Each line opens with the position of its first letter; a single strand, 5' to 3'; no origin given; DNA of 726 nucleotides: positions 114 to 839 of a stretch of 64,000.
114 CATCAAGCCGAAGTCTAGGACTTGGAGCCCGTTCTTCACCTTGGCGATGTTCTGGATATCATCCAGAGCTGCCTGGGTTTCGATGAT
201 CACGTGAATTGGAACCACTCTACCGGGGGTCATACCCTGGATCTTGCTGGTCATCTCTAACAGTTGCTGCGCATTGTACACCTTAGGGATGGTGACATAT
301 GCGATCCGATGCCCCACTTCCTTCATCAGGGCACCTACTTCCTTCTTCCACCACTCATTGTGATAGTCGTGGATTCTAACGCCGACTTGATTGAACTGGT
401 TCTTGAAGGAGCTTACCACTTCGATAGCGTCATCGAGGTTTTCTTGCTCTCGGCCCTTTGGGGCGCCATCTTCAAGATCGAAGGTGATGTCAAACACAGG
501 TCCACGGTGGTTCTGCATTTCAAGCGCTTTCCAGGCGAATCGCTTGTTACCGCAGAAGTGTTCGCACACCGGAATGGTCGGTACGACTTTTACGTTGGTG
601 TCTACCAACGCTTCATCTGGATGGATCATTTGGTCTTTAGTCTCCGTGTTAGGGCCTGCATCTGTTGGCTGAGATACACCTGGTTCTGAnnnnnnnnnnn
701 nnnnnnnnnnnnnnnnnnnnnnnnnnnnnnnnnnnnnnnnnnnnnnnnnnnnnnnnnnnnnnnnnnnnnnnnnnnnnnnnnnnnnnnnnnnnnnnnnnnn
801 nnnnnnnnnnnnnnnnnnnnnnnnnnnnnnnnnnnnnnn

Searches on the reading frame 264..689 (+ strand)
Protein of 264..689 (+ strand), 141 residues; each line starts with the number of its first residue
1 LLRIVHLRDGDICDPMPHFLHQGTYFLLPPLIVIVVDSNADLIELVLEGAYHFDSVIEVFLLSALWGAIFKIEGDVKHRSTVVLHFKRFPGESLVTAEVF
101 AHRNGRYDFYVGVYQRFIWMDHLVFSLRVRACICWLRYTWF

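Call 102: search_protein_families(library=phrogs, alignment_id=A10, max_evalue=0.0001)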
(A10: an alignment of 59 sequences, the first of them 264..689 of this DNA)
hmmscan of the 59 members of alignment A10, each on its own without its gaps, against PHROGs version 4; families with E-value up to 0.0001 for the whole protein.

A. member 1, window:264-689:+ (141 aa): 0 families

B. families by the number of members that match (of 59 scanned): 49 families (the first 25 are shown)
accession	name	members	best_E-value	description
phrog_19918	-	1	4.5e-58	-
phrog_351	-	1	5.7e-58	RNA polymerase sigma factor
phrog_94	-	1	5.9e-49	head maturation protease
phrog_221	-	1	1.8e-46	metallo-phosphoesterase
phrog_2976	-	1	1.9e-37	head maturation protease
phrog_133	-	1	4.3e-35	head maturation protease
phrog_20266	-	1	2.3e-32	metallo-phosphoesterase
phrog_1684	-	1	6.3e-31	head maturation protease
phrog_3348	-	1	6.6e-27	-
phrog_8156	-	1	3.2e-26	methyltransferase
phrog_540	-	1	2.4e-23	nucleotide-sugar epimerase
phrog_2890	-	1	3.9e-20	peptide deformylase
phrog_53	-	1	1.2e-19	head maturation protease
phrog_1827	-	1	3e-17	ATP-dependent protease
phrog_1198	-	1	6.9e-16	MutT/NUDIX hydrolase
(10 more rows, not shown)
